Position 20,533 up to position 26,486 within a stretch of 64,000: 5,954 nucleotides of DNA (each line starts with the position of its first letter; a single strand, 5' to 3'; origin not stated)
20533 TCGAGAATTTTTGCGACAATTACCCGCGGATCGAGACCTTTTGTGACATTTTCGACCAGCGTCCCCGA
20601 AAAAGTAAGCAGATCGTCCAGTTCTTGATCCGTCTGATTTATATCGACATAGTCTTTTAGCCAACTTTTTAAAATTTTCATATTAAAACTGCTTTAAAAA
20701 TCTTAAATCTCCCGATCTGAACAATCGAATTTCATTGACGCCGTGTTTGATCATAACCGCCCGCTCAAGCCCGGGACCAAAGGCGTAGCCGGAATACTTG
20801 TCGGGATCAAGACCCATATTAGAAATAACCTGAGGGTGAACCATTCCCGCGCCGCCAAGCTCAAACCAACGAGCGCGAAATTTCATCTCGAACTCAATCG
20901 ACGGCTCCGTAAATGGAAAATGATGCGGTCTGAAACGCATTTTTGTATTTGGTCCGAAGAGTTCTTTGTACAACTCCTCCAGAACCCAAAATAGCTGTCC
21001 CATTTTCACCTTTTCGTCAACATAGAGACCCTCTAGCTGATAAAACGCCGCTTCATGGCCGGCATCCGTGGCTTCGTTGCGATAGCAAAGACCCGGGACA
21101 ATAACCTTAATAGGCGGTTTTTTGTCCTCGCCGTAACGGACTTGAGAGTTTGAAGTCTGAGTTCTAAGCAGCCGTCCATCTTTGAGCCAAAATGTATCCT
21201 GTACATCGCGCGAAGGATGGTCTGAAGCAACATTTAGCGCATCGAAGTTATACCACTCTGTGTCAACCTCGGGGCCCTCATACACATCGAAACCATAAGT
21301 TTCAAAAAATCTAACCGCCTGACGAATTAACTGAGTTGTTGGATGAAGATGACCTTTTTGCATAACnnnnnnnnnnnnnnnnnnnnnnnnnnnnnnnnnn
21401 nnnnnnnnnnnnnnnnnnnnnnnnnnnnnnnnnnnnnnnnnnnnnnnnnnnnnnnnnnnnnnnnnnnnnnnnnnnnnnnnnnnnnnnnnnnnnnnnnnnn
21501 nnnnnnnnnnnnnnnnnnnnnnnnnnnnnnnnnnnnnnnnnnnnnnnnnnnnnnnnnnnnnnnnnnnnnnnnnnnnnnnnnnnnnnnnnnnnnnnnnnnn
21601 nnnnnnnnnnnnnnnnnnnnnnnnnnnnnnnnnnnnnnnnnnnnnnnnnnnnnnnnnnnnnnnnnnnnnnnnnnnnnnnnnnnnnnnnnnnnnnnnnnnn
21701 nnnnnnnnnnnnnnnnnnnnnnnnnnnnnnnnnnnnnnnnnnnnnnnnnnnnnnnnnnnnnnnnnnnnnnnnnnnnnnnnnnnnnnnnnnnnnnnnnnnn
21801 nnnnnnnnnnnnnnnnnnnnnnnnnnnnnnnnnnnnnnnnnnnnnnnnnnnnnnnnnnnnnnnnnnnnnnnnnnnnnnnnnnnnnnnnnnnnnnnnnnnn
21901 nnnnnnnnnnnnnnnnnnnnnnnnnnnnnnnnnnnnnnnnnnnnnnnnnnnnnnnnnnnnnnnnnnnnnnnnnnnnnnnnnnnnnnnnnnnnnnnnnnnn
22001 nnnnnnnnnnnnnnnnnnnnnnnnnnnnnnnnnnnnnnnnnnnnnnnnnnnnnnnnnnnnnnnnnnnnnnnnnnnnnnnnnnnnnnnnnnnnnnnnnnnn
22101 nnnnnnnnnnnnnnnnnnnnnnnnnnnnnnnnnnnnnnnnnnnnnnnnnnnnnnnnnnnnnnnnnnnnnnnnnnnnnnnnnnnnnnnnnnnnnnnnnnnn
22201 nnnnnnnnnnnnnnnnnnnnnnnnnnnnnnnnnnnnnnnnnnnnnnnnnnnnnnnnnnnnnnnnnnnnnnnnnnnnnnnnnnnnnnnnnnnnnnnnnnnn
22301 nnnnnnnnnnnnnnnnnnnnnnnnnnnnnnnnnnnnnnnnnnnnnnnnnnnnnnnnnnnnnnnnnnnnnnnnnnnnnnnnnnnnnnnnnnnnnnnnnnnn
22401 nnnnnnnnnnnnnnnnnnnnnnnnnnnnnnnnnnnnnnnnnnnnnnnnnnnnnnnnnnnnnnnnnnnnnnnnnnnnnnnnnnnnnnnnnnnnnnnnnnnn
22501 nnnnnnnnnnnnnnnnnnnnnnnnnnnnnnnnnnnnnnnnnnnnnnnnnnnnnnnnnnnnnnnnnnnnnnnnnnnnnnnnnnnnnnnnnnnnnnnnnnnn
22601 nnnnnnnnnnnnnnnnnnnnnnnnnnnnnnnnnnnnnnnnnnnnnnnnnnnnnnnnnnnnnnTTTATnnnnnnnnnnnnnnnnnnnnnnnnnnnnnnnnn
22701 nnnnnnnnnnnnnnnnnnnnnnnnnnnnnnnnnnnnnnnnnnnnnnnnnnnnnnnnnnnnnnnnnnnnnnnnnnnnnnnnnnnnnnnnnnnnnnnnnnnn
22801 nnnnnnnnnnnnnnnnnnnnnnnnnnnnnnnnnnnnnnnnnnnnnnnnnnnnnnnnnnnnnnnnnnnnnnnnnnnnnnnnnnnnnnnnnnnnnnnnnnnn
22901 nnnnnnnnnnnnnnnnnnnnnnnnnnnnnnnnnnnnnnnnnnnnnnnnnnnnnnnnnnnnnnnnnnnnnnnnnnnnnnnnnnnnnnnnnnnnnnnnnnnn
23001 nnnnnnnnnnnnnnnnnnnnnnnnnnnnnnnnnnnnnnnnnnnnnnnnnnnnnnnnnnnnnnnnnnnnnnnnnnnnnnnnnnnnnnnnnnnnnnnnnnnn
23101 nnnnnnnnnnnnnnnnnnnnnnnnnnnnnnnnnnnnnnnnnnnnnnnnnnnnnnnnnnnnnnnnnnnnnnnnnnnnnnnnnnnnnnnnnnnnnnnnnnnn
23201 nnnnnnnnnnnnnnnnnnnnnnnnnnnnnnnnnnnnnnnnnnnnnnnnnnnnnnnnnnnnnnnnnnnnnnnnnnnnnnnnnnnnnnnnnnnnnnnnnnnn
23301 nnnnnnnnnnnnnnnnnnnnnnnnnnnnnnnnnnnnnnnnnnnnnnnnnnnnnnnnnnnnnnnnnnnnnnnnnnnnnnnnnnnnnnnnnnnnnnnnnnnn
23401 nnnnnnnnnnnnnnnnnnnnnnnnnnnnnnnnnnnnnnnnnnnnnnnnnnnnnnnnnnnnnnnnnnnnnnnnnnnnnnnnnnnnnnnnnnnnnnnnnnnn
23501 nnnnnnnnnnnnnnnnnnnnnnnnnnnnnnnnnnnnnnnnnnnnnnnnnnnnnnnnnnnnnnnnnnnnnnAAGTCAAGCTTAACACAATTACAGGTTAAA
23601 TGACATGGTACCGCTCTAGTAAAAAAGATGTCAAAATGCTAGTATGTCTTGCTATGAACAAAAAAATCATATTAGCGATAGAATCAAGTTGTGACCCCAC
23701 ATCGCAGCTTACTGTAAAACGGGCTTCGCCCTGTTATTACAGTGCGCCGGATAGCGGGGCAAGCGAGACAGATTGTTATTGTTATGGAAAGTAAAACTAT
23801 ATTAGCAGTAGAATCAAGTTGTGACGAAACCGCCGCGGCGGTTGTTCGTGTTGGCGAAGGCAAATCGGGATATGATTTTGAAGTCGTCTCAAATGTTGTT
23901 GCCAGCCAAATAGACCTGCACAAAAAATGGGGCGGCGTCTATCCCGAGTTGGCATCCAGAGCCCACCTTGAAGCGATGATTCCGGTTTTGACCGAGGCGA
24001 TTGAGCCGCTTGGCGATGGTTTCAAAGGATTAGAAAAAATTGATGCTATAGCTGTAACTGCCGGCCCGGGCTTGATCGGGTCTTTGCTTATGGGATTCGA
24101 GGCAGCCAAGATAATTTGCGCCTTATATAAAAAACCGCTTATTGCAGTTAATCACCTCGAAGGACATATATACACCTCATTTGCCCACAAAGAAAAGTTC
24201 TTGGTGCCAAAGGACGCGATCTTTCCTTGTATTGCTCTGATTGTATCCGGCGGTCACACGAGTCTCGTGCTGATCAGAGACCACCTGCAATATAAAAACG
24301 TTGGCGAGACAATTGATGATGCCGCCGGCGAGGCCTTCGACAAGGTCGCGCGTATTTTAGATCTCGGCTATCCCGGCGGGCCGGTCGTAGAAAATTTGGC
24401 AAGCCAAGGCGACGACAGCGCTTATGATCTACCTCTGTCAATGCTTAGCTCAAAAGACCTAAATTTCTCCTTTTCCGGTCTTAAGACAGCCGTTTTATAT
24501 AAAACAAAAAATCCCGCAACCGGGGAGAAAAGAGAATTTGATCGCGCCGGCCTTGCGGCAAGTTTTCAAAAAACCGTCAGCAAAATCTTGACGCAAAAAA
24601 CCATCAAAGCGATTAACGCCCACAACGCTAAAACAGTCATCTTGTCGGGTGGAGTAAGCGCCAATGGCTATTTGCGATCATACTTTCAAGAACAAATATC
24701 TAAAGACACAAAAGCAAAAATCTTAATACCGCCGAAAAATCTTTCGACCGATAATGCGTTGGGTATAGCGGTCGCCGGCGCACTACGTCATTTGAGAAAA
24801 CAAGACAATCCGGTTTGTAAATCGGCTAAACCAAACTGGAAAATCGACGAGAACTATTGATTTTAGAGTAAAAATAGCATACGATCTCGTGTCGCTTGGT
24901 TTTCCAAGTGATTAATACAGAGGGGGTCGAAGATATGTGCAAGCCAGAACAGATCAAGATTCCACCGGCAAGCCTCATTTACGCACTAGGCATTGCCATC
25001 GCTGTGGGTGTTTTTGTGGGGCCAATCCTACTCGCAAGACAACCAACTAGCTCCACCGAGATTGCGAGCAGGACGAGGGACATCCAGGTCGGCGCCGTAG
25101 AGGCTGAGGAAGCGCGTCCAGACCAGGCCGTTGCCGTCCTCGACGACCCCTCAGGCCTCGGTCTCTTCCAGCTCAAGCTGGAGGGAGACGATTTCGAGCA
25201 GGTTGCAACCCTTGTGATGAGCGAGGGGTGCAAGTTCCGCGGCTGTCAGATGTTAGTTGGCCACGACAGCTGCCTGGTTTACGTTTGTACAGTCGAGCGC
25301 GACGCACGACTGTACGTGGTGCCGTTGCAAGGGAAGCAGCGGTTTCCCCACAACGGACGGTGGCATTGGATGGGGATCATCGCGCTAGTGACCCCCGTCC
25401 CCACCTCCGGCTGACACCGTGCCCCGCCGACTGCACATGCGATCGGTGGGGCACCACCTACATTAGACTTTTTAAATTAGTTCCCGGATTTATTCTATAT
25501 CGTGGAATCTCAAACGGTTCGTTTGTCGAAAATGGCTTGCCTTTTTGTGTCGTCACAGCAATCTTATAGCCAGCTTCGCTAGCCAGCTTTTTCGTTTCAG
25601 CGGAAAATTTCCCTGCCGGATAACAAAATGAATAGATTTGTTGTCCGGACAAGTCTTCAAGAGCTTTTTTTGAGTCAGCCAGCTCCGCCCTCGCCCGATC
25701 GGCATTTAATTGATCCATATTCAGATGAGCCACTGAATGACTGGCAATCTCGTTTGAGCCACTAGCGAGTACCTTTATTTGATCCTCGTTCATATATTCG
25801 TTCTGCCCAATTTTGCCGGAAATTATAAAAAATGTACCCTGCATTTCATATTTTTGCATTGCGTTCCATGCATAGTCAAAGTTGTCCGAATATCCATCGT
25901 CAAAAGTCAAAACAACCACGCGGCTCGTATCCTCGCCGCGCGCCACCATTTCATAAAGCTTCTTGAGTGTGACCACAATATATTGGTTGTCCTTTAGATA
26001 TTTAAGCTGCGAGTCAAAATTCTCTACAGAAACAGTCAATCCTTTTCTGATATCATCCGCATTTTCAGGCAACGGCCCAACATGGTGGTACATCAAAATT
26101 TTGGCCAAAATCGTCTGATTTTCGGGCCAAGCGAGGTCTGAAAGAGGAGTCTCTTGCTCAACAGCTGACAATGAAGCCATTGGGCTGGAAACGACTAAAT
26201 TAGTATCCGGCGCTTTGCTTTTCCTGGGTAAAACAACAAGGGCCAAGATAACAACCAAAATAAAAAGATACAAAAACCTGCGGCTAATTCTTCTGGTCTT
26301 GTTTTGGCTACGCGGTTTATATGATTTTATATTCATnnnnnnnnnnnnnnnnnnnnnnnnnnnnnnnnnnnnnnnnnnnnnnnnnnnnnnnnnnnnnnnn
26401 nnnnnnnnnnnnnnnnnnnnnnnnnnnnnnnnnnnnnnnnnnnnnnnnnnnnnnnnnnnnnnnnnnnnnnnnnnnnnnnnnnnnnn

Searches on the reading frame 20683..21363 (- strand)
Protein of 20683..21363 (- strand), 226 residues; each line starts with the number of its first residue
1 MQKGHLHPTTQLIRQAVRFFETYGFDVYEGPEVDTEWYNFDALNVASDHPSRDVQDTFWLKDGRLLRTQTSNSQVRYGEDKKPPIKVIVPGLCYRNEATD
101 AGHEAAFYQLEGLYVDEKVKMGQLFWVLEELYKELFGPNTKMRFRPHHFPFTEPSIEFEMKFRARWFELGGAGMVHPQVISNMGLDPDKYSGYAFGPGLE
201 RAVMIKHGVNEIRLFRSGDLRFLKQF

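Call 35: find_encoding_contigs(protein=window:20683-21363:-, flank=10000, max_places=10)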
Protein window:20683-21363:- (226 aa): 1 contig read that carries it; 1 place shown.
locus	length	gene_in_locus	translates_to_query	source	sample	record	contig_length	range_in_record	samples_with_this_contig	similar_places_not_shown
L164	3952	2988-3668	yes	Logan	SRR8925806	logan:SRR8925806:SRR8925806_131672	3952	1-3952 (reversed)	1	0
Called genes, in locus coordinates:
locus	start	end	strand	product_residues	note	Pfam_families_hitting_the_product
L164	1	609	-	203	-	?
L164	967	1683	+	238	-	PF02388:FemAB, PF13480:Acetyltransf_6, PF02388:FemAB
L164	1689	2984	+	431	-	PF08245:Mur_ligase_M, PF02875:Mur_ligase_C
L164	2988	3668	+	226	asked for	PF01409:tRNA-synt_2d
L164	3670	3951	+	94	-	?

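Call 97: search_protein_families(library=pfam, proteins=[L180:6593-7015:-, L180:75-485:+, L180:599-967:+], max_evalue=1)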
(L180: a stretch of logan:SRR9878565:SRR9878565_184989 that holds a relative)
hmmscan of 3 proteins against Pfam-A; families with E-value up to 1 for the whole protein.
L180:6593-7015:- (140 aa): 0 families

L180:75-485:+ (136 aa): 2 families
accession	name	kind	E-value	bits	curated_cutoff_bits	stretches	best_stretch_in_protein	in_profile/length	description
PF21547.3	TTI1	-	0.045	14.1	27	1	60-99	2-41/90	TELO2-interacting protein 1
PF18674.7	TarS_C1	-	0.22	12.1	26.3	1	48-95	88-135/147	TarS beta-glycosyltransferase C-terminal domain 1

L180:599-967:+ (122 aa): 0 families

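Call 98: search_protein_families(library=phrogs, proteins=[L180:6593-7015:-, L180:6330-6596:-, L170:7477-7770:-, L168:7284-7577:-, L180:75-485:+, L180:599-967:+], max_evalue=1)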
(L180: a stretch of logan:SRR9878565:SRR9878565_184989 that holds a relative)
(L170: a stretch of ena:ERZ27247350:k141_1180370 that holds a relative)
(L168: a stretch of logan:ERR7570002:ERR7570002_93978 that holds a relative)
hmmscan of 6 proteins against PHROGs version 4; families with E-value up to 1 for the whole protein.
L180:6593-7015:- (140 aa): 2 families
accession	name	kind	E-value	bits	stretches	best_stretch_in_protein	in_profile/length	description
phrog_15976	-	tail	0.079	14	1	64-113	27-72/167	tail assembly chaperone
phrog_31206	-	unknown function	0.36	11.4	0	40-65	17-39/44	-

L180:6330-6596:- (88 aa): 0 families

L170:7477-7770:- (97 aa): 0 families

L168:7284-7577:- (97 aa): 1 family
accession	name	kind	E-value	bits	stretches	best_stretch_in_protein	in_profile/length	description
phrog_6506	-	transcription regulation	0.11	13.6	1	2-15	7-20/59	Arc-like repressor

L180:75-485:+ (136 aa): 2 families
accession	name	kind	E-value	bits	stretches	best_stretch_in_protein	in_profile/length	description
phrog_755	-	DNA, RNA and nucleotide metabolism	0.092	13.3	1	51-96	71-116/156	RNA ligase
phrog_33343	-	unknown function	0.099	13.5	1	53-95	7-48/146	-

L180:599-967:+ (122 aa): 0 families

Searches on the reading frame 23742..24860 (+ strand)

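Call 17: search_protein_families(library=pfam, proteins=[window:23742-24860:+], max_evalue=0.1)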
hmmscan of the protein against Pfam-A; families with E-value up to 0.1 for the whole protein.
window:23742-24860:+ (372 aa): 4 families
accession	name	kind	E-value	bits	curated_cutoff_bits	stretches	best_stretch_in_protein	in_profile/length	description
PF00814.31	TsaD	-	2.4e-79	267.2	24.8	1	47-343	1-263/264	tRNA N6-adenosine threonylcarbamoyltransferase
PF22521.2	HypF_C_2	-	5.6e-07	30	27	1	262-328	160-225/241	Carbamoyltransferase, Kae1-like Domain, second subdomain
PF02543.21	Carbam_trans_N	-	0.0079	16.1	24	1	159-313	206-318/346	Carbamoyltransferase N-terminus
PF00480.26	ROK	-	0.088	12.7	22.9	0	271-341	210-286/294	ROK family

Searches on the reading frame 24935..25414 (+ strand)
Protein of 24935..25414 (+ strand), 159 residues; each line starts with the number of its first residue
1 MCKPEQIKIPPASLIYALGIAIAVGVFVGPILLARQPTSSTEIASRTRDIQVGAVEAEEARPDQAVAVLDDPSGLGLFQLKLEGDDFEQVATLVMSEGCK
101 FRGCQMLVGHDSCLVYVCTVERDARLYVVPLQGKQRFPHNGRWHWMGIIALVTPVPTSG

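Call 17: search_protein_families(library=pfam, proteins=[window:24935-25414:+], max_evalue=0.1)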
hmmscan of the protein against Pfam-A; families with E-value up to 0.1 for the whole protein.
window:24935-25414:+ (159 aa): 2 families
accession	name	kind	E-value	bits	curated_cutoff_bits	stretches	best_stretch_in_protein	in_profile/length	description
PF05524.18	PEP-utilisers_N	-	0.034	14.7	24.4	1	19-68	2-46/121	PEP-utilising enzyme, N-terminal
PF10099.14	RskA_C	-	0.077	13.7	29.4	0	20-98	5-57/135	Anti-sigma-K factor rskA, C-terminal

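Call 18: search_protein_families(library=phrogs, proteins=[window:24935-25414:+], max_evalue=1)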
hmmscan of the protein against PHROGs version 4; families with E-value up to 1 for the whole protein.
window:24935-25414:+ (159 aa): 0 families

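Call 22: list_cluster_members(proteins=[P0001, window:24935-25414:+, window:57427-57903:-, window:24896-25414:+, window:57427-58005:-])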
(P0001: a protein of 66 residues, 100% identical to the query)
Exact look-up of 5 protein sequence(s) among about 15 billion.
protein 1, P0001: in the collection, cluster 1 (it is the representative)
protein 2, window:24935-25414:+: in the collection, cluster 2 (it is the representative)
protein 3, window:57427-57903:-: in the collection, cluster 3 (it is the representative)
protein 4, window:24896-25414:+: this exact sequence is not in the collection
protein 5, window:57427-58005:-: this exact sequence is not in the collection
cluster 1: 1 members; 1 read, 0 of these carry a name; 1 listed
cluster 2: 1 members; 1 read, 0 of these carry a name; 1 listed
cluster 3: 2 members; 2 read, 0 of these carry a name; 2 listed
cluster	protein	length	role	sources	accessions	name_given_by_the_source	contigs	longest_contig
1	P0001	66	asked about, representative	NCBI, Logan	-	-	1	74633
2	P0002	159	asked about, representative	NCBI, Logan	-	-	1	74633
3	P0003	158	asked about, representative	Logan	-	-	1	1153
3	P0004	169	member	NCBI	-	-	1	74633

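Call 27: find_homologous_proteins(query=window:24935-25414:+, max_evalue=1)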
Query window:24935-25414:+ (159 aa): 2 proteins with E <= 1 among 62 candidates.
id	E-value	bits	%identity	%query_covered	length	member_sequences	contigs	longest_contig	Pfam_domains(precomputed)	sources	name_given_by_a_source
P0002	1.2e-101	355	100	100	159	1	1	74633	-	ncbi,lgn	-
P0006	1.4e-83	296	85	100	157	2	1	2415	-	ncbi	-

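Call 30: find_encoding_contigs(protein=P0006, flank=10000)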
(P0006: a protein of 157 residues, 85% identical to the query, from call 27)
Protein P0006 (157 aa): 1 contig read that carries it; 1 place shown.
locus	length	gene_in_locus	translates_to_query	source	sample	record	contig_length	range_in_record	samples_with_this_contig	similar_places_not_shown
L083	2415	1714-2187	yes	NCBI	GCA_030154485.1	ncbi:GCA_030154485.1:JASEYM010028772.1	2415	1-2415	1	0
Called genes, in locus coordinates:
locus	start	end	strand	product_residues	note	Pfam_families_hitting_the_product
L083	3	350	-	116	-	?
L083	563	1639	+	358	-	PF00814:TsaD, PF22521:HypF_C_2 (weak)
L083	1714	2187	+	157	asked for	-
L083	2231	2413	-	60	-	?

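Call 58: search_protein_families(library=padloc, proteins=[window:24935-25414:+], max_evalue=1)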
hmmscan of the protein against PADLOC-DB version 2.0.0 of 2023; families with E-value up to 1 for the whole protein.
window:24935-25414:+ (159 aa): 0 families

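Call 59: search_protein_families(library=ncbifam, proteins=[window:24935-25414:+], max_evalue=1)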
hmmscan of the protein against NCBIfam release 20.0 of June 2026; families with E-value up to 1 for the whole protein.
window:24935-25414:+ (159 aa): 0 families

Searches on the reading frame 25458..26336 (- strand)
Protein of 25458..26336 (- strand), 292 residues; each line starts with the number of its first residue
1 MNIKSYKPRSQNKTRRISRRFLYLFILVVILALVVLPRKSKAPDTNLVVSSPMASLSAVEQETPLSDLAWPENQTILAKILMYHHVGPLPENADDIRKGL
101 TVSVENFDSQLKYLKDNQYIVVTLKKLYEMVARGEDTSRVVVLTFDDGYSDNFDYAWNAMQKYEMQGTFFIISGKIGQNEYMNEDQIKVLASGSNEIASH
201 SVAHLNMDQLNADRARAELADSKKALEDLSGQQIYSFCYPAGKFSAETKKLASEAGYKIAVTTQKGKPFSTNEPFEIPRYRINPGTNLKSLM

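Call 17: search_protein_families(library=pfam, proteins=[window:25458-26336:-], max_evalue=0.1)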
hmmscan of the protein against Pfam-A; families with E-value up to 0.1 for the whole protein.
window:25458-26336:- (292 aa): 2 families
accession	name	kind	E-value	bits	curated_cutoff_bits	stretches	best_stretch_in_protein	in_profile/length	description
PF01522.26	Polysacc_deac_1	-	6.6e-29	100.8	23.1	1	135-259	3-123/124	Polysaccharide deacetylase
PF11253.13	DUF3052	-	0.034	14.5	22.7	1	135-192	43-100/125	Protein of unknown function (DUF3052)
